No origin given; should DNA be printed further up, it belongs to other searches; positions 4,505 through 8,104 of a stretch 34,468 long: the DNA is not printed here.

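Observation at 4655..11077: Giant 2140-aa VirB10: normal membrane anchor and normal outer-membrane barrel separated by ~1.7k extra residues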

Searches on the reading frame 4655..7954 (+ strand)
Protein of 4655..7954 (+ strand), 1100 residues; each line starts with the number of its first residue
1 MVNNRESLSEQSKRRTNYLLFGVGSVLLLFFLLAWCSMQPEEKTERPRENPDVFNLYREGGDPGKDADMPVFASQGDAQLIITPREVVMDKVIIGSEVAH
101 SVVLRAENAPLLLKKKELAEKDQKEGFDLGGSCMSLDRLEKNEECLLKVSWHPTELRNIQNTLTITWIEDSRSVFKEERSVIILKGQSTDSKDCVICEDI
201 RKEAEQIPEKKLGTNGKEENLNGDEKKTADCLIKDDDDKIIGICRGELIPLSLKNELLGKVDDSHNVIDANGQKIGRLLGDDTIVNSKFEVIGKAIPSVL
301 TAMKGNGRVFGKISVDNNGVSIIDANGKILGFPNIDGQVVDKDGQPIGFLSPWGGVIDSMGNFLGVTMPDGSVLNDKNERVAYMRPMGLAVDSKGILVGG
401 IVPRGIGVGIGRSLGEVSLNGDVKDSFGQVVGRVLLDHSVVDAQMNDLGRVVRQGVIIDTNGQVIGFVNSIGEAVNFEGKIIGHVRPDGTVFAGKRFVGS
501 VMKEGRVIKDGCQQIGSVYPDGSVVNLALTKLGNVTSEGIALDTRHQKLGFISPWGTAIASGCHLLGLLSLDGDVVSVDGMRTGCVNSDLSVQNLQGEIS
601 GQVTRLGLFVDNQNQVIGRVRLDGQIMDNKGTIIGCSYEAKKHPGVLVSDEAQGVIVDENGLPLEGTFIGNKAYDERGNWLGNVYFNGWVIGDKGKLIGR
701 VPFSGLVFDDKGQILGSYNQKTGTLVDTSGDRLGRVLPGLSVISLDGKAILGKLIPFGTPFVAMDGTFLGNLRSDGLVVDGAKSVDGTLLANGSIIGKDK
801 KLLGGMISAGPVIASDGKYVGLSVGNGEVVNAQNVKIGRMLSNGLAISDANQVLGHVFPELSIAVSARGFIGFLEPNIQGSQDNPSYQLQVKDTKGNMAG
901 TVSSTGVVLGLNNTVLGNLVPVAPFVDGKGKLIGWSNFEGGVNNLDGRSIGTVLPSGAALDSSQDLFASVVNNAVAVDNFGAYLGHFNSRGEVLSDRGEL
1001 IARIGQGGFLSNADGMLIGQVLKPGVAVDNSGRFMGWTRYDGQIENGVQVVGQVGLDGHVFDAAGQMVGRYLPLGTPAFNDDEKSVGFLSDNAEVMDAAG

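Call 52: predict_structure(alignment_id=A4)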
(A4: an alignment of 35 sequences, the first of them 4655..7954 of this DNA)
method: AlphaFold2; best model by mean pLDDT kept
length: 1100 residues; sequences in the alignment: 35
mean_pLDDT: 84.6   pTM: 0.74
mean pLDDT of the five models: 84.6, 83.6, 81.7, 81.7, 81.4
residues with pLDDT >= 90: 484; 70-90: 506; 50-70: 47; < 50: 63
segments of 3 or more residues with pLDDT < 50: 1-6, 39-75, 191-205, 641-645
pLDDT, mean of each block of 10 residues (from residue 1): 45 68 82 64 39 37 39 58 89 82 89 89 80 88 90 85 91 79 87 39 57 88 80 86 89 94 89 90 89 90 90 87 91 93 91 93 93 93 94 91 92 89 89 93 91 92 89 86 90 89 91 89 92 90 87 92 89 86 87 86 86 78 89 80 51 82 85 87 86 91 92 91 85 92 91 91 90 85 82 89 86 88 84 85 91 85 91 82 73 92 90 89 89 93 92 91 90 84 87 82 77 86 91 91 90 91 91 89 86 86
secondary structure, 60 per line:
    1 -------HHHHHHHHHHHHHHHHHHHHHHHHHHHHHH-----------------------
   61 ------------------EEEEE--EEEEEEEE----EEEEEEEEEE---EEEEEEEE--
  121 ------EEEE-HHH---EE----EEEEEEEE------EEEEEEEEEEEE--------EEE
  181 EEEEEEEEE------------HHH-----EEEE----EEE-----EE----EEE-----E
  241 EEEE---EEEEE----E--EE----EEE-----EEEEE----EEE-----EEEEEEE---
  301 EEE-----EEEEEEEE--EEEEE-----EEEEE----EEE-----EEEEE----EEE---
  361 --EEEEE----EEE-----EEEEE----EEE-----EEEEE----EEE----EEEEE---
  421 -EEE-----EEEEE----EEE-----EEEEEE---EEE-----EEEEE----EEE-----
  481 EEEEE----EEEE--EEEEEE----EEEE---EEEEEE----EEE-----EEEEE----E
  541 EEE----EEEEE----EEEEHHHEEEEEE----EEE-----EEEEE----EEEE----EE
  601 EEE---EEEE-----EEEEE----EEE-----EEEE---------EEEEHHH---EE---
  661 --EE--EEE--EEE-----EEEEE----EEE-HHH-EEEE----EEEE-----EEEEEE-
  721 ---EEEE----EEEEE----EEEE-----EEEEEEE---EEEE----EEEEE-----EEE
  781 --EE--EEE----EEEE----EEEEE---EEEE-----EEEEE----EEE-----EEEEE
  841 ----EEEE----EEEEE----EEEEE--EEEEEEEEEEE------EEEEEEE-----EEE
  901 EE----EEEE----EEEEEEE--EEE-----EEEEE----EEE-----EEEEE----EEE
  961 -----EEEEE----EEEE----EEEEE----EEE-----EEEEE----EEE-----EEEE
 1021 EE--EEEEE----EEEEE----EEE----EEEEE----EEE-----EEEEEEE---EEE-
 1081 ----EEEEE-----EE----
elements in order (helices of 4 or more, strands of 3 or more residues): H8-37 E79-83 E86-93 E98-107 E111-118 E127-130 E144-151 E158-169 E178-189 E210-213 E218-220 E232-234 E240-244 E248-252 E266-268 E274-278 E283-285 E291-297 E301-303 E309-316 E319-323 E329-333 E338-340 E346-350 E355-357 E363-367 E372-374 E380-384 E389-391 E397-401 E406-408 E413-417 E422-424 E430-434 E439-441 E447-452 E456-458 E464-468 E473-475 E481-485 E490-493 E496-501 E506-509 E513-518 E523-525 E531-535 E540-543 E548-552 E557-560 E564-569 E574-576 E582-586 E591-594 E599-603 E607-610 E616-620 E625-627 E633-636 E646-649 E667-669 E672-674 E680-684 E689-691 E697-700 E705-708 E714-719 E724-727 E732-736 E741-744 E750-756 E760-763 E768-772 E778-780 E787-789 E794-797 E802-806 E810-813 E819-823 E828-830 E836-840 E845-848 E853-857 E862-866 E869-879 E886-892 E898-902 E907-910 E915-921 E924-926 E932-936 E941-943 E949-953 E958-960 E966-970 E975-978 E983-987 E992-994 E1000-1004 E1009-1011 E1017-1022 E1025-1029 E1034-1038 E1043-1045 E1050-1054 E1059-1061 E1067-1073 E1077-1079 E1085-1089
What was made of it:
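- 4703..4768 (+): Single N-terminal transmembrane helix (aa 17-38), preceded by a 16-aa cytoplasmic tail. AF2 helix at aa 8-37 (call 52).
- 4886..5224 (+): ASH/PapD-like Ig beta-sandwich (aa 78-190) with conserved C133 and C145. AF2 pLDDT is 80-90 here (call 52).
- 5234..5245 (+): Invariant CxxC motif (C194, C197) inside the conserved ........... segment. The AF2 model is disordered here (call 52).
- On VirB10/TrbI family: AF2 has a helix at aa 8-37 (call 52).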

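Call 56: fold_search(model_id=the predicted structure, library=pdb)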
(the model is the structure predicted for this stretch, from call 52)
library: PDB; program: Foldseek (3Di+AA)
matches with E <= 10: 1681; with E <= 0.001: 188
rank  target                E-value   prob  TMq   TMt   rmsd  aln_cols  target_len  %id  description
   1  8fia_A                6.6e-10  0.77  0.10  0.07  33.1      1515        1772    9  The structure of fly Teneurin self assembly (released 2023-05-03)
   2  4lk4                  2.4e-07  1.00  0.09  0.27   2.7       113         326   16  Structure of Vibrio cholerae VesB protease (released 2014-02-05)
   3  7som_J                4.1e-07  1.00  0.09  0.15  21.5       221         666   11  Ciliary C2 central pair apparatus isolated from Chlamydomonas reinhardtii (released 2022-04-13)
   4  4aq1_C                7.0e-07  0.99  0.08  0.14  21.6       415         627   10  Structure of the SbsB S-layer protein of Geobacillus stearothermophilus PV72p2 in complex with nanobody KB6 (released 2012-06-13)
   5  7sqc_O1               9.1e-07  1.00  0.09  0.15   3.0       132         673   12  Ciliary C1 central pair apparatus isolated from Chlamydomonas reinhardtii (released 2022-04-13)
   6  6fvi                  9.1e-07  1.00  0.08  0.56   5.7       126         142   11  ASH / PapD-like domain of human CEP192 (PapD-like domain 7) (released 2019-03-20)
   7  8wa2_A                1.3e-06  0.14  0.07  0.05  54.6      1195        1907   10  cryo-EM structure of native mastigonemes isolated from Chlamydomonas reinhardtii at 3.0 angstrom resolution (released 2024-04-10)
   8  9ijj_4I               1.4e-06  1.00  0.08  0.03   3.3       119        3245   19  In situ structure of the central apparatus in mouse sperm axoneme. (released 2025-06-04)
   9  7ptb                  1.5e-06  1.00  0.09  0.29   3.3       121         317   21  Crystal structure of the SPD-2 domain of human CEP192 (released 2022-04-06)
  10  5d6h_A                1.5e-06  1.00  0.08  0.33  20.7       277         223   12  Crystal structure of CsuC-CsuA/B chaperone-major subunit pre-assembly complex from Csu biofilm-mediating pili of Acine (released 2015-11-04)
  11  3qbt_F                2.4e-06  1.00  0.08  0.53   4.2       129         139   11  Crystal structure of OCRL1 540-678 in complex with Rab8a:GppNHp (released 2011-03-23)
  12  4b0m_M                2.6e-06  1.00  0.09  0.41  21.4       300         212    9  Complex of the Caf1AN usher domain, Caf1M chaperone and Caf1 subunit from Yersinia pestis (released 2012-09-26)
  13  7sqc_T0               2.8e-06  1.00  0.08  0.16   3.7       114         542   11  Ciliary C1 central pair apparatus isolated from Chlamydomonas reinhardtii (released 2022-04-13)
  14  2ys4_MODEL_1_A        3.0e-06  1.00  0.08  0.55  11.1       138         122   14  Solution structure of the N-terminal PapD-like domain of HYDIN protein from human (released 2008-04-08)
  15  3f65_B                3.2e-06  1.00  0.09  0.41  19.4       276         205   12  The F4 fimbrial chaperone FaeE does not self-cap its interactive surfaces (released 2009-05-19)
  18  2e6j_MODEL_1_A        3.8e-06  1.00  0.09  0.71   4.0       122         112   13  Solution structure of the C-terminal PapD-like domain from human HYDIN protein (released 2007-07-03)
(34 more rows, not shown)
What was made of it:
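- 4886..5224 (+): Foldseek matches 6fvi, 2e6j, 7ptb and pilus chaperones at probability 1.0 (call 56).
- Checked: Foldseek matches ASH/PapD-like domains (CEP192 6fvi, HYDIN 2e6j with TMt 0.71, pilus chaperones) at probability 1.0 (calls 52, 56).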

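Call 75: fold_search(model_id=the predicted structure, library=viral)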
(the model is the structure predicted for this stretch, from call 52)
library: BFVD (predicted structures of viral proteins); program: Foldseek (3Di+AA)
matches with E <= 10: 1077; with E <= 0.001: 83
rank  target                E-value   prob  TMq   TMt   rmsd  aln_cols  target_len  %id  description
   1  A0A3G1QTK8            1.2e-08  1.00  0.10  0.15  11.6       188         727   12  Putative cellulase or glycoside hydrolase [Erwinia phage phiEaP8]
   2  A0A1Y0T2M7            6.5e-08  1.00  0.10  0.12  15.2       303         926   14  Glycoside hydrolase family 5 domain-containing protein [Pseudomonas phage Skulduggery]
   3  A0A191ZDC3            2.0e-07  1.00  0.09  0.37   3.5       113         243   18  Putative coagulation factor 5/8 domain-containing protein [Erwinia phage vB_EamP_Gutmeister]
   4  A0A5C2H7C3            2.8e-07  1.00  0.09  0.48   9.6       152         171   10  Uncharacterized protein [Sinorhizobium phage ort11]
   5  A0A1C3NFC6            3.9e-07  1.00  0.09  0.18  22.6       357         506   13  (no name in the UniProt tables at hand)
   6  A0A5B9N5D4            4.4e-07  1.00  0.09  0.20   8.8       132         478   14  Putative tail fiber protein [Stenotrophomonas phage Pokken]
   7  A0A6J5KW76            6.1e-07  1.00  0.09  0.12  20.1       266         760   12  Glycoside hydrolase, family 5 [uncultured Caudovirales phage]
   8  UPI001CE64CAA         6.5e-07  1.00  0.09  0.12   5.5       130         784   10  (no name look-up for this kind of identifier)
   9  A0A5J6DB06            6.5e-07  1.00  0.09  0.13  15.2       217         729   10  Putative glycoside hydrolase [Erwinia phage pEp_SNUABM_01]
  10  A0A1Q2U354            8.5e-07  0.13  0.07  0.06  41.7      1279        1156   10  Uncharacterized protein [Vibrio phage pTD1]
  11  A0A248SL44            9.7e-07  1.00  0.08  0.11  11.9       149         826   12  Endoglucanase [Klebsiella phage SopranoGao]
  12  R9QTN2                5.0e-06  1.00  0.07  0.31  13.9       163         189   12  Uncharacterized protein [Haloarcula sinaiiensis tailed virus 1]
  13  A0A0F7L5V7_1          1.1e-05  1.00  0.08  0.10   4.3       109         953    9  Uncharacterized protein [uncultured marine virus]
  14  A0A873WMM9            1.7e-05  1.00  0.08  0.09   3.7       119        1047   10  (no name in the UniProt tables at hand)
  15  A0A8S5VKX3            1.9e-05  1.00  0.08  0.48  23.2       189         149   10  (no name in the UniProt tables at hand)
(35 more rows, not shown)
